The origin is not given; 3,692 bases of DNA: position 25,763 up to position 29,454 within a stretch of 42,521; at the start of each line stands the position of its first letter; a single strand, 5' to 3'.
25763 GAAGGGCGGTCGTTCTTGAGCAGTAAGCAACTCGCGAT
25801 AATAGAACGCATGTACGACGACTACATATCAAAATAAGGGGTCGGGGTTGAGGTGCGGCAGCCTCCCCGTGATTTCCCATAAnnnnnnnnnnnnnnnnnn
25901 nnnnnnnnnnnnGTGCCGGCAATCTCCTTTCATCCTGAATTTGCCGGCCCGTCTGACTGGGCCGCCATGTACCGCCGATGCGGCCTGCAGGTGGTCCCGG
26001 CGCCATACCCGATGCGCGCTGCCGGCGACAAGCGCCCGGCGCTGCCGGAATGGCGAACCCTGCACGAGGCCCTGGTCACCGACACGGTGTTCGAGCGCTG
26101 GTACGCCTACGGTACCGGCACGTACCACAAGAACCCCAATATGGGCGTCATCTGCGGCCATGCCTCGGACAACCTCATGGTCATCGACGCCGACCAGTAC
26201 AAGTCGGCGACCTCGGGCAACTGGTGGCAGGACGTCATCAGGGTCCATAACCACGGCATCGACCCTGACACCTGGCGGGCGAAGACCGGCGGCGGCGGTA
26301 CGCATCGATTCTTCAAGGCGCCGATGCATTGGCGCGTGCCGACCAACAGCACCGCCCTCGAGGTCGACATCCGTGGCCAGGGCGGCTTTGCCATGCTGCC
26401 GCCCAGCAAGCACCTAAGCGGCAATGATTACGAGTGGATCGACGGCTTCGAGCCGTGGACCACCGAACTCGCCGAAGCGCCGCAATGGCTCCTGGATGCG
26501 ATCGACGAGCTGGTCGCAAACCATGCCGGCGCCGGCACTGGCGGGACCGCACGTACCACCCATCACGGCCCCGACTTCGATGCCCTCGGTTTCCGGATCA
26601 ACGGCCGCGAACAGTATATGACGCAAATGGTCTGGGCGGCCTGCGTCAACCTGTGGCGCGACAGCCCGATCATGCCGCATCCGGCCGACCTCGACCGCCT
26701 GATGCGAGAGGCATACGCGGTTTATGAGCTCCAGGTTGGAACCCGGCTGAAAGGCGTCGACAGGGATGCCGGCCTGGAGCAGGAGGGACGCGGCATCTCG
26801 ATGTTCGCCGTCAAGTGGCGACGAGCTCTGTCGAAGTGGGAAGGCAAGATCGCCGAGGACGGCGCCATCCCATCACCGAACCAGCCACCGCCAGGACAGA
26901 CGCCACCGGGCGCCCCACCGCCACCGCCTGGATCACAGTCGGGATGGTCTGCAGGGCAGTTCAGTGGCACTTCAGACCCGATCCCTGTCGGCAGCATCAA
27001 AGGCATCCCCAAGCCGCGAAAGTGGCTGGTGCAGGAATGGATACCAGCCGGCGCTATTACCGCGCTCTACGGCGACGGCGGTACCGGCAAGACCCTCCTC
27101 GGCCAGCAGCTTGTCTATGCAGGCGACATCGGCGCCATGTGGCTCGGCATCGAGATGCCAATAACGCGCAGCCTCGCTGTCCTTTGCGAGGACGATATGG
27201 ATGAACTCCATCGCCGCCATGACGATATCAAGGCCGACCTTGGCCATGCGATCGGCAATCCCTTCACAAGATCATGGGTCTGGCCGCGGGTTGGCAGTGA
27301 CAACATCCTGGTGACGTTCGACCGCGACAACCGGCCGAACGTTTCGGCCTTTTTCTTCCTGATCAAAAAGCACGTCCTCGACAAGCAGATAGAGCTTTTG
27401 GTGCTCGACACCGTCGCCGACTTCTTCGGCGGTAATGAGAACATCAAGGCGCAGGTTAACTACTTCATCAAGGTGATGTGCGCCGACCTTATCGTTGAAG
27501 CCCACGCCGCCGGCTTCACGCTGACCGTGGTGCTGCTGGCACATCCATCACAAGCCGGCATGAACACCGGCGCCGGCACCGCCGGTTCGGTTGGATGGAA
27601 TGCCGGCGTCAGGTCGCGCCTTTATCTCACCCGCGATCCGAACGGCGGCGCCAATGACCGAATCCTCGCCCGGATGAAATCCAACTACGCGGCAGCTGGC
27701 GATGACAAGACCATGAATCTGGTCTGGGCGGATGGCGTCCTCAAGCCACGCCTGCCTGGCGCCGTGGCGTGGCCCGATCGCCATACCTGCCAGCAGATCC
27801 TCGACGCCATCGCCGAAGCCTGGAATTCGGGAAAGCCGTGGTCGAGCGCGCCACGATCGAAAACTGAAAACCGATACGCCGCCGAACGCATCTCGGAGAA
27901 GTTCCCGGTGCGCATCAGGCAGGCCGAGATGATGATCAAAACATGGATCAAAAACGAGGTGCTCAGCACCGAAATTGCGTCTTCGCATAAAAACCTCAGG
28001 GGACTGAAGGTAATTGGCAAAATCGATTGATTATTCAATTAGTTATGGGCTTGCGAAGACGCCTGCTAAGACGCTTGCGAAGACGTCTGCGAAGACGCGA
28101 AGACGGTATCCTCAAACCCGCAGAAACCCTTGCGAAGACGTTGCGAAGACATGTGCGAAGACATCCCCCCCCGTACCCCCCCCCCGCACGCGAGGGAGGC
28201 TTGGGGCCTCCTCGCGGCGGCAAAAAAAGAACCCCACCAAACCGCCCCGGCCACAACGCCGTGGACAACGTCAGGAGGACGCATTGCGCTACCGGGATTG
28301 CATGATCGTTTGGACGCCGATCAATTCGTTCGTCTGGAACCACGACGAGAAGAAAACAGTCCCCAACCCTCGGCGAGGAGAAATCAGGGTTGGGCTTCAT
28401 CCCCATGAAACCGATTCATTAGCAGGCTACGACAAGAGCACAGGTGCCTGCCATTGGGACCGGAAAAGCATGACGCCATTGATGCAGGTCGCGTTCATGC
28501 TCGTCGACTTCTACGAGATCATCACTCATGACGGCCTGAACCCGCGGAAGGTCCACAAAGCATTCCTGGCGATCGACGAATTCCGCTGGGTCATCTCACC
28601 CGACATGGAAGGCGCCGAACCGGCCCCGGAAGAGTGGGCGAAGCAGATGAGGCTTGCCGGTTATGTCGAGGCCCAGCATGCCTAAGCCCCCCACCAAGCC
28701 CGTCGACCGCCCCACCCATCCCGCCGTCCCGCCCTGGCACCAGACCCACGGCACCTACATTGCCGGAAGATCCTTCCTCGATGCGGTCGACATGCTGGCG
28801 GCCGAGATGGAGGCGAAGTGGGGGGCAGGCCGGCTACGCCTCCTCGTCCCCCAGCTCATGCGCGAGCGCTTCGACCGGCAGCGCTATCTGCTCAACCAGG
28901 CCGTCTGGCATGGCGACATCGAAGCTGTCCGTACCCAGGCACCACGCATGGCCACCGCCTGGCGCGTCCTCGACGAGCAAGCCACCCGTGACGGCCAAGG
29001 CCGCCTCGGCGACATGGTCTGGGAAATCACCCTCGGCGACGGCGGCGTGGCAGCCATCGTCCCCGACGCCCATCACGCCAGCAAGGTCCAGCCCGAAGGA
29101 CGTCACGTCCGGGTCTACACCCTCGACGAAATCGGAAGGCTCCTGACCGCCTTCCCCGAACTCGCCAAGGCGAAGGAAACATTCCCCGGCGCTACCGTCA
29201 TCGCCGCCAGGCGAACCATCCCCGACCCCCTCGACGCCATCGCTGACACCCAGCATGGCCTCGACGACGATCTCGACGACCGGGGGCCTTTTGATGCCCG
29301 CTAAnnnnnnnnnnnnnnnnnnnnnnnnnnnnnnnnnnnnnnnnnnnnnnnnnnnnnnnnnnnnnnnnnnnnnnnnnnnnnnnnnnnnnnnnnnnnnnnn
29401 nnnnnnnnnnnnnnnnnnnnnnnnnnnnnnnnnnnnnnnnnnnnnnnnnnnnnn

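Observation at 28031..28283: Iteron array, C8/C10 homopolymers, GC hairpin and A7 tract immediately after the primase-helicase gene: probable origin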

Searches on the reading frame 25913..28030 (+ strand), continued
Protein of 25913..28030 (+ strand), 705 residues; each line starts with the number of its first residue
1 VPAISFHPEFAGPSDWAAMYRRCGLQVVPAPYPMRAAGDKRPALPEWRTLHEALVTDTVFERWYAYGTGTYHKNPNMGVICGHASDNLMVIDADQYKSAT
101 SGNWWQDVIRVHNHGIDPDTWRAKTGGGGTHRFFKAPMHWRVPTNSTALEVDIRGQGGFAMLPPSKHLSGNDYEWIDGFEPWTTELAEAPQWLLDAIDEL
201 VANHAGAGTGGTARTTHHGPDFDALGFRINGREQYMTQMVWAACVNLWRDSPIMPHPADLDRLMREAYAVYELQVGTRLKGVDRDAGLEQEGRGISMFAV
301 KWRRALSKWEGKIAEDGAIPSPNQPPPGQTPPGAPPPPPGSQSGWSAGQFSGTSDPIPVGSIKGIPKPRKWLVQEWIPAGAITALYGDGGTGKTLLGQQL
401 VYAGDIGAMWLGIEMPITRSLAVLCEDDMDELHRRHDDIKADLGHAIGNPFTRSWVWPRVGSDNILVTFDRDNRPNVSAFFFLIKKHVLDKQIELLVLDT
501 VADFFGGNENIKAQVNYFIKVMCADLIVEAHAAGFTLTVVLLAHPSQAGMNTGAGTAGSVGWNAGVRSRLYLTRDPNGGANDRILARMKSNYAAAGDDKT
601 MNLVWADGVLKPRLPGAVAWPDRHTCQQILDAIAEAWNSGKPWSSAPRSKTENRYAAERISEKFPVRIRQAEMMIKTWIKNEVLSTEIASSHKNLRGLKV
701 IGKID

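Call 18: find_related_loci(query=A1, collection=genome_contigs, flank=3500)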
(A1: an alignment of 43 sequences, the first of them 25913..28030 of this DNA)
Query A1 (705 aa) in genome_contigs; peptide patterns used: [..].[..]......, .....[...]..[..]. (x = any residue, [..] = any of these).
119 stretches matched a pattern; 41 encode a relative of the query (tblastn E <= 1e-3); 41 distinct loci.
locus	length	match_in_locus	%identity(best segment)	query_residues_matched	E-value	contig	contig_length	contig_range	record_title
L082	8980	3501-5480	38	10-643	5e-130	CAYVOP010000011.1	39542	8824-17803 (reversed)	MAG TPA_asm: uncultured Aquabacterium sp. isolate SRP257259_co1_35 genome assembly, contig: NODE_1008_length_39542_cov_1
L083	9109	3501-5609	34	3-705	1e-116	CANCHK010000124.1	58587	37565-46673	MAG: Opitutae bacterium isolate JR-DAM-100519-116 genome assembly, contig: JR-DAM-100519-C642, whole genome shotgun sequ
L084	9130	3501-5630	34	2-705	7e-115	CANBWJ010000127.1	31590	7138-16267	MAG: Opitutae bacterium isolate JR-DAM-100519-70 genome assembly, contig: JR-DAM-100519-C1939, whole genome shotgun sequ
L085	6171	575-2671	33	3-704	1e-108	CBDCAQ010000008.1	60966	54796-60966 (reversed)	MAG: Bryobacteraceae bacterium isolate c74d06a9-6702-495b-b7fb-614c217a150d genome assembly, contig: contig_5, whole gen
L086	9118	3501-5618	33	3-705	1e-104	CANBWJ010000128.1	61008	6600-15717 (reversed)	MAG: Opitutae bacterium isolate JR-DAM-100519-70 genome assembly, contig: JR-DAM-100519-C585, whole genome shotgun seque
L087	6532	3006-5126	35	2-705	1e-104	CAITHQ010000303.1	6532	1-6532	MAG: uncultured Alphaproteobacteria bacterium isolate Umea1_bin-3273 genome assembly, contig: bin-3273:303/334, whole ge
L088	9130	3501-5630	35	5-686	9e-109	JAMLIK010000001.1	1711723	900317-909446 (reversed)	MAG: Xanthobacteraceae bacterium isolate ACE_NR_PROT16 ACE_NR_PROT16_1, whole genome shotgun sequence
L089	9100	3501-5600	32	1-700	9e-98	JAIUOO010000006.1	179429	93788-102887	MAG: Proteobacteria bacterium isolate PHREA1 spades-bin.10~NODE_336_length_179429_cov_2.04493, whole genome shotgun sequ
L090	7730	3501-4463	49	5-320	1e-92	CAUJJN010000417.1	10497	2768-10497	MAG: Pseudomonadota bacterium isolate KLAP40 genome assembly, contig: KLAP40_213634, whole genome shotgun sequence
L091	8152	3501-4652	44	6-396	2e-92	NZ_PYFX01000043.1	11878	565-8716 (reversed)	Bradyrhizobium sp. MOS002 mos002_43, whole genome shotgun sequence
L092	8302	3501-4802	41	4-435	7e-84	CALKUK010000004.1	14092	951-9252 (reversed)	MAG TPA_asm: uncultured Sphingomonadaceae bacterium isolate SRR6231140_bin.19_CONCOCT_v1.1_MAG genome assembly, contig:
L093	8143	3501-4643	42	13-400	2e-83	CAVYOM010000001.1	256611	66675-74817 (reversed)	MAG: uncultured Alphaproteobacteria bacterium isolate MFD06298.bin.2.74 genome assembly, contig: contig_12564, whole gen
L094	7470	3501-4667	40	2-396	1e-78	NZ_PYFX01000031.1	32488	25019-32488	Bradyrhizobium sp. MOS002 mos002_31, whole genome shotgun sequence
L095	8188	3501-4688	42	6-404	1e-78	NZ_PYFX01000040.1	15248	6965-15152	Bradyrhizobium sp. MOS002 mos002_40, whole genome shotgun sequence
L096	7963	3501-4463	44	5-323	2e-78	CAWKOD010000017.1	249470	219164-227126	MAG: uncultured Alphaproteobacteria bacterium isolate MFD03975.bin.2.172 genome assembly, contig: contig_17591, whole ge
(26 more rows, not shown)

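Call 20: find_encoding_contigs(protein=P0002, flank=6000, max_places=3)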
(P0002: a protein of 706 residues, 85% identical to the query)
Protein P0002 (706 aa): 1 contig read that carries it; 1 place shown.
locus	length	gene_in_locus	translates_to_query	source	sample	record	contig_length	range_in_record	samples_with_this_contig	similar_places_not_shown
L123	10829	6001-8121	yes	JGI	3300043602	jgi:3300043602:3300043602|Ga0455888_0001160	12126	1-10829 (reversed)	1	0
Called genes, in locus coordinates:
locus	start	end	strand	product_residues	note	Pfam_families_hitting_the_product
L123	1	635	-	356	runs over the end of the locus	PF00589:Phage_integrase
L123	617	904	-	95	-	-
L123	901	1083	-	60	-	-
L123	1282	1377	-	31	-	-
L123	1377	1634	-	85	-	-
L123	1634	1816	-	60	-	-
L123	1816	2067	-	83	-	-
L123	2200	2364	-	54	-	-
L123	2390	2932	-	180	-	PF13560:HTH_31 (weak)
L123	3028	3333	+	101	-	-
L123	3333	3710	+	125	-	-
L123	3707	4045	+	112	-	-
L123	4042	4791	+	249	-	PF12705:PDDEXK_1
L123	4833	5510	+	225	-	-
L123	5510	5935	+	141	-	-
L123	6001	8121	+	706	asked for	PF09250:Prim-Pol, PF13481:AAA_25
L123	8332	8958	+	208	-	-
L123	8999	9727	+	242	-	-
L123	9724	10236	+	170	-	-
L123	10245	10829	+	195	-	?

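Call 50: find_encoding_contigs(protein=P0001, flank=3000, max_places=6)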
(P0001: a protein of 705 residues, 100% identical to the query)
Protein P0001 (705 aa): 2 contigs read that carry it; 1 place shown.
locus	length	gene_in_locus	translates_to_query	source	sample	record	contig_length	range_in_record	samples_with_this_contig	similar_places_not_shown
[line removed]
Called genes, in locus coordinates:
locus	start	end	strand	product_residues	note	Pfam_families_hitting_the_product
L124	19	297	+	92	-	-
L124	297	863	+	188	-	-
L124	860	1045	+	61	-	-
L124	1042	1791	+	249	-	PF12705:PDDEXK_1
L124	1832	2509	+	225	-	-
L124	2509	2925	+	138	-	-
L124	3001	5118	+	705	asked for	PF09250:Prim-Pol, PF13481:AAA_25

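Call 57: search_protein_families(library=ncbifam, proteins=[window:25913-28030:+], max_evalue=0.01)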
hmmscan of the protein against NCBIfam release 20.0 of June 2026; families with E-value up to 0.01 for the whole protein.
window:25913-28030:+ (705 aa): 0 families

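Call 67: search_solved_structures(query=window:25913-28027:+, max_evalue=0.01)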
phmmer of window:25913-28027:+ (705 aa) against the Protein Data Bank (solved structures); distinct sequences matched with E-value up to 0.01: 0.

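Call 68: search_solved_structures(query=A1, max_evalue=1)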
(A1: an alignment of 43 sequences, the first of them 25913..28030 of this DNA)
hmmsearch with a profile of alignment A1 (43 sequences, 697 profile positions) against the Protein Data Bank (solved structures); distinct sequences matched with E-value up to 1: 16.
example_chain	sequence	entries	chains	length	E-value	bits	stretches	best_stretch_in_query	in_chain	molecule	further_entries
1g8y_A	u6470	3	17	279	3.8e-11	45.3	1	354-574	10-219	REGULATORY PROTEIN REPA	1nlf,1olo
9y6s_8J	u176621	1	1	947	3.6e-06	28.8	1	299-401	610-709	AAA+ ATPase domain-containing protein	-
9e5c_1p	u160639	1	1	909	0.0039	18.8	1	300-401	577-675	ATPase AAA-type core domain-containing protein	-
8gja_B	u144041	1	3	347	0.004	18.8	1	370-575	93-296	XRCC3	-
5lkm_A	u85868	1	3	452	0.0043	18.7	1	466-608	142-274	DNA repair protein RadA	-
8rxc_D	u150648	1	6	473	0.0049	18.5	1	466-608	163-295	DNA repair protein RadA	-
2dr3_A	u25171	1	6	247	0.079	14.5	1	368-519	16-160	UPF0273 protein PH0284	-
5vc7_A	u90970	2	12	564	0.11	14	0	379-407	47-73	VCP-like ATPase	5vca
2bke_A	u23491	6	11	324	0.15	13.6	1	331-472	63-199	DNA REPAIR AND RECOMBINATION PROTEIN RADA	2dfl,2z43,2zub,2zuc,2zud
5g4g_A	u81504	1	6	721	0.19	13.3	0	379-407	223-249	VCP-LIKE ATPASE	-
5g4f_A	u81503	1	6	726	0.19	13.2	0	379-407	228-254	VCP-LIKE ATPASE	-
9omy_X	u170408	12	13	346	0.27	12.7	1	369-503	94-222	DNA repair protein XRCC3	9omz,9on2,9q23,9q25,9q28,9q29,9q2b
1g3q_A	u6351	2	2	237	0.32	12.5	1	376-505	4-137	CELL DIVISION INHIBITOR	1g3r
9q2a_R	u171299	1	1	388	0.35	12.4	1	369-502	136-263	DNA repair protein XRCC3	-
1l4u_A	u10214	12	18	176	0.67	11.4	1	379-433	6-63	SHIKIMATE KINASE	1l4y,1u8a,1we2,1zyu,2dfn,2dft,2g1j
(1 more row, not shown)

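Call 72: search_dna_similar(query=window:25913-28030:+, collection=plasmids, mode=protein, max_rows=25)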
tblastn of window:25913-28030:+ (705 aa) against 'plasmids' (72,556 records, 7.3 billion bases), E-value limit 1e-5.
Records with a match: 8; places in all: 8; records where one place covers at least 80% of the query: 0.
Best place of each record, by identity: <60% 8.
By first word of the organism name: Azospirillum 1; Methylobacterium 1; Thermaerobacter 1; Sulfolobus 1; Thermococcus 1; Rhizobium 1; Saccharolobus 1; Alicyclobacillus 1.
By predicted mobility (MOB-suite, as given by PLSDB): non-mobilizable 7; mobilizable 1.
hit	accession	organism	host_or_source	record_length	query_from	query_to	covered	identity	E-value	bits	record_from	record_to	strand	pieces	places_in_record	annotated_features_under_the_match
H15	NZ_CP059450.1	Azospirillum brasilense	Prokaryotes,soil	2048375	365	681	45%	32.5%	1e-26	124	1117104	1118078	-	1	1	none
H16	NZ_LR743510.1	Methylobacterium bullatum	-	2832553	48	199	22%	33.8%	5e-9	68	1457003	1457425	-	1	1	none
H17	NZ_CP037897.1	Thermaerobacter sp. FW80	whole genome,food sludge compost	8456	76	202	18%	38.8%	4e-11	74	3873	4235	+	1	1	phage/plasmid primase, P4 family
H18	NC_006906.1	Sulfolobus neozealandicus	-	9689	16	175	23%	30.0%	3e-13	81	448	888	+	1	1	bifunctional DNA primase/polymerase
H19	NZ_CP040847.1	Thermococcus indicus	single cell,hydrothermal vent area ...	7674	6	175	24%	27.1%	6e-6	57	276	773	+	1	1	bifunctional DNA primase/polymerase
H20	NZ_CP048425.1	Rhizobium daejeonense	Cell,soil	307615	69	195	18%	35.7%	2e-7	62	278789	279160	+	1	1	bifunctional DNA primase/polymerase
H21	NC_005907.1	Saccharolobus solfataricus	-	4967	15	178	23%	27.6%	5e-7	61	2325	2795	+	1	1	bifunctional DNA primase/polymerase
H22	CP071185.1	Alicyclobacillus curvatus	water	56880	76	197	17%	36.6%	5e-7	61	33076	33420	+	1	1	bifunctional DNA primase/polymerase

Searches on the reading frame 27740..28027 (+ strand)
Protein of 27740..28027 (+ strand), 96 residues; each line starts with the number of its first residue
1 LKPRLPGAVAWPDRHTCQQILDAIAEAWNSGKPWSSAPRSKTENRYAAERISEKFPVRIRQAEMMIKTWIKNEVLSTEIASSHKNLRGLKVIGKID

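Call 34: predict_structure(alignment_id=A2)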
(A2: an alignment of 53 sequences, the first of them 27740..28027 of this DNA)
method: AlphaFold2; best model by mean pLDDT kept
length: 96 residues; sequences in the alignment: 53
mean_pLDDT: 88.3   pTM: 0.79
mean pLDDT of the five models: 88.3, 87.1, 86.9, 86.3, 82.9
residues with pLDDT >= 90: 68; 70-90: 18; 50-70: 5; < 50: 5
segments of 3 or more residues with pLDDT < 50: 1-4
pLDDT, mean of each block of 10 residues (from residue 1): 54 95 96 90 88 96 96 93 86 90
secondary structure, 60 per line:
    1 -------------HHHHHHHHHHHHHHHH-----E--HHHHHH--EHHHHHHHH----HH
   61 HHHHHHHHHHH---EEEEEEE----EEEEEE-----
elements in order: H14-29 H38-43 H47-54 H59-71 E75-81 E86-91

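Call 37: fold_search(model_id=the predicted structure, library=pdb)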
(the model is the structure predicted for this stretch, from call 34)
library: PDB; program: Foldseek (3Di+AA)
matches with E <= 10: 696; with E <= 0.001: 0
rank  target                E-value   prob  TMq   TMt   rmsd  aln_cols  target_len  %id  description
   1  8h7a_F                1.3e-01  0.97  0.52  0.61   3.8        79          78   14  Crystal structure of the dimer form KAT6A WH domain with its bound double stranded DNA (released 2023-01-18)
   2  8h7a_A                2.2e-01  0.91  0.52  0.62   4.1        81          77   14  Crystal structure of the dimer form KAT6A WH domain with its bound double stranded DNA (released 2023-01-18)
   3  3k2z_B                3.1e-01  0.89  0.50  0.26   5.1        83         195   17  Crystal structure of a LexA protein from Thermotoga maritima (released 2010-10-06)
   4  3bro_D                3.1e-01  0.54  0.41  0.31   5.2        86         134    8  Crystal structure of the transcription regulator MarR from Oenococcus oeni PSU-1 (released 2008-01-15)
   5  3o3k                  3.3e-01  0.92  0.52  0.55   4.0        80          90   11  Crystal structure of AF1382 from Archaeoglobus fulgidus (released 2010-08-04)
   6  3tgn_B                3.7e-01  0.92  0.53  0.36   4.0        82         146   15  Crystal Structure of the zinc-dependent MarR Family Transcriptional Regulator AdcR in the Zn(II)-bound State (released 2011-11-30)
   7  7y43_A                3.7e-01  0.80  0.53  0.62   6.1        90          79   14  Crystal structure of the KAT6A WH domain and its bound double stranded DNA (released 2023-01-18)
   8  2qvo                  3.9e-01  0.90  0.52  0.57   4.3        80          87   11  Crystal structure of AF1382 from Archaeoglobus fulgidus (released 2007-09-04)
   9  3ov8                  3.9e-01  0.90  0.52  0.55   4.3        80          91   11  Crystal structure of AF1382 from Archaeoglobus fulgidus, High resolution (released 2011-11-16)
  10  1hst_A                3.9e-01  0.66  0.48  0.58   4.3        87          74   13  CRYSTAL STRUCTURE OF GLOBULAR DOMAIN OF HISTONE H5 AND ITS IMPLICATIONS FOR NUCLEOSOME BINDING (released 1993-10-31)
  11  9loa_B                4.2e-01  0.69  0.52  0.61   4.5        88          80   11  Structural insights into the tumor suppressor ZMYND11 reveal diverse recognition mechanisms (released 2026-01-21)
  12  2v79_B                4.5e-01  0.84  0.56  0.47   4.1        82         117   11  Crystal Structure of the N-terminal domain of DnaD from Bacillus Subtilis (released 2008-01-15)
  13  2jt1_MODEL_1_A        4.5e-01  0.80  0.51  0.65   5.2        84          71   13  Solution NMR structure of PefI (Plasmid-Encoded Fimbriae Regulatory) protein from Salmonella typhimurium. Nort (released 2007-10-09)
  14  9loa_A                5.4e-01  0.66  0.52  0.58   5.6        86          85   13  Structural insights into the tumor suppressor ZMYND11 reveal diverse recognition mechanisms (released 2026-01-21)
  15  4rb2_C                6.6e-01  0.33  0.40  0.31   5.9        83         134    8  Crystal structure of Magnetospirillum gryphiswaldense MSR-1 SeMet-Fur-Mn2+-feoAB1 operator (released 2015-07-15)
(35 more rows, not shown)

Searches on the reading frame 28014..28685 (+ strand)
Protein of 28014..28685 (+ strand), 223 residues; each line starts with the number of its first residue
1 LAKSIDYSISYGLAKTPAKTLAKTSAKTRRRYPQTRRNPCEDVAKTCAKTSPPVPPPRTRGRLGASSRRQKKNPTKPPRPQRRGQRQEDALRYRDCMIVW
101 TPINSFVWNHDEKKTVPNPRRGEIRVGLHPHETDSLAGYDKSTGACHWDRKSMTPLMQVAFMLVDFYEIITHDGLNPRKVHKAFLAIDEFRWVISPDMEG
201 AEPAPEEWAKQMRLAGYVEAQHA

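Call 11: search_protein_families(library=pfam, proteins=[window:28014-28685:+], max_evalue=0.01)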
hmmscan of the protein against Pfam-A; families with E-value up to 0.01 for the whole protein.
window:28014-28685:+ (223 aa): 0 families

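Call 12: search_protein_families(library=phrogs, proteins=[window:28014-28685:+], max_evalue=0.001)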
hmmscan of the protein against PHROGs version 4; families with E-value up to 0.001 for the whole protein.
window:28014-28685:+ (223 aa): 0 families

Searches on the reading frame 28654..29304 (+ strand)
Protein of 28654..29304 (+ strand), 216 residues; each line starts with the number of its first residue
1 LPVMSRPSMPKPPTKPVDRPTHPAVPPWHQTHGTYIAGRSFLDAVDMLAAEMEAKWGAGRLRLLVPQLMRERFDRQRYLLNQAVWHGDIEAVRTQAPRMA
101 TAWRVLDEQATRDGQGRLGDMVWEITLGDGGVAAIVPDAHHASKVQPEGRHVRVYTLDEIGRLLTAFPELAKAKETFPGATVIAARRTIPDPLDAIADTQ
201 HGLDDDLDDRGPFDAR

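Call 11: search_protein_families(library=pfam, proteins=[window:28654-29304:+], max_evalue=0.01)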
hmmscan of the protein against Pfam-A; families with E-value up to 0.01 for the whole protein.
window:28654-29304:+ (216 aa): 0 families

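Call 12: search_protein_families(library=phrogs, proteins=[window:28654-29304:+], max_evalue=0.001)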
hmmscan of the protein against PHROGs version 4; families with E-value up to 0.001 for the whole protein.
window:28654-29304:+ (216 aa): 0 families

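Call 56: search_solved_structures(query=window:28678-29304:+, max_evalue=1)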
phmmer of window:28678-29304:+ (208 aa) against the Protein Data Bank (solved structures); distinct sequences matched with E-value up to 1: 18.
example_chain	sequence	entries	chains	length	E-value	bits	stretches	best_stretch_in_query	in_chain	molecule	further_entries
6epc_7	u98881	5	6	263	0.098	15.7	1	18-71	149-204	Proteasome subunit beta type-4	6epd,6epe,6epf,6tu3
8ypk_W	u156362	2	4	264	0.26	14.3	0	18-71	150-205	Proteasome subunit beta type-4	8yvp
8qys_P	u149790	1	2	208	0.56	13.2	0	18-73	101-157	Proteasome subunit beta type-4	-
9qvx_N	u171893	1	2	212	0.57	13.2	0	18-71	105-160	Proteasome subunit beta type-4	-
7awe_N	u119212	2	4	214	0.58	13.2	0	18-71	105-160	Proteasome subunit beta type-4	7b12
1iru_N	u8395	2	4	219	0.58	13.2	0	18-73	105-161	20S proteasome | Proteasome subunit beta type-4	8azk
5vfo_T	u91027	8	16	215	0.58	13.2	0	18-71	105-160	Proteasome subunit beta type-4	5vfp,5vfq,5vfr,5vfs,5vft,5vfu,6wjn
6r70_M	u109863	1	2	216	0.59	13.1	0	18-71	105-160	Proteasome subunit beta type-4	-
3unb_M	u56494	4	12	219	0.59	13.1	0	18-71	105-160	Proteasome subunit beta type-4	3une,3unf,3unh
4r3o_N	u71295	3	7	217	0.6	13.1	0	18-71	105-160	Proteasome subunit beta type-4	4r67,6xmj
5a0q_N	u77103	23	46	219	0.61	13.1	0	18-71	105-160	PROTEASOME SUBUNIT BETA TYPE-4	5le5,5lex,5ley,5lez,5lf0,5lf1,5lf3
9ig3_A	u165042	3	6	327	0.63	13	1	12-91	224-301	2-oxoglutarate-dependent dioxygenase traH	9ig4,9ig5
8ysx_a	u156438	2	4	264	0.64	13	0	18-71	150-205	Proteasome subunit beta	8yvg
7dr6_K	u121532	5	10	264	0.69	12.9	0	18-71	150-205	Proteasome subunit beta type-4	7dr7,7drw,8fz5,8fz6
8yix_M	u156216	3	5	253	0.73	12.8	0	18-71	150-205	Proteasome subunit beta type-4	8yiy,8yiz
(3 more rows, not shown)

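Call 57: search_protein_families(library=ncbifam, proteins=[window:28678-29304:+], max_evalue=0.01)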
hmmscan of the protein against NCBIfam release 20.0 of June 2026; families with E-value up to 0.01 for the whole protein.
window:28678-29304:+ (208 aa): 0 families
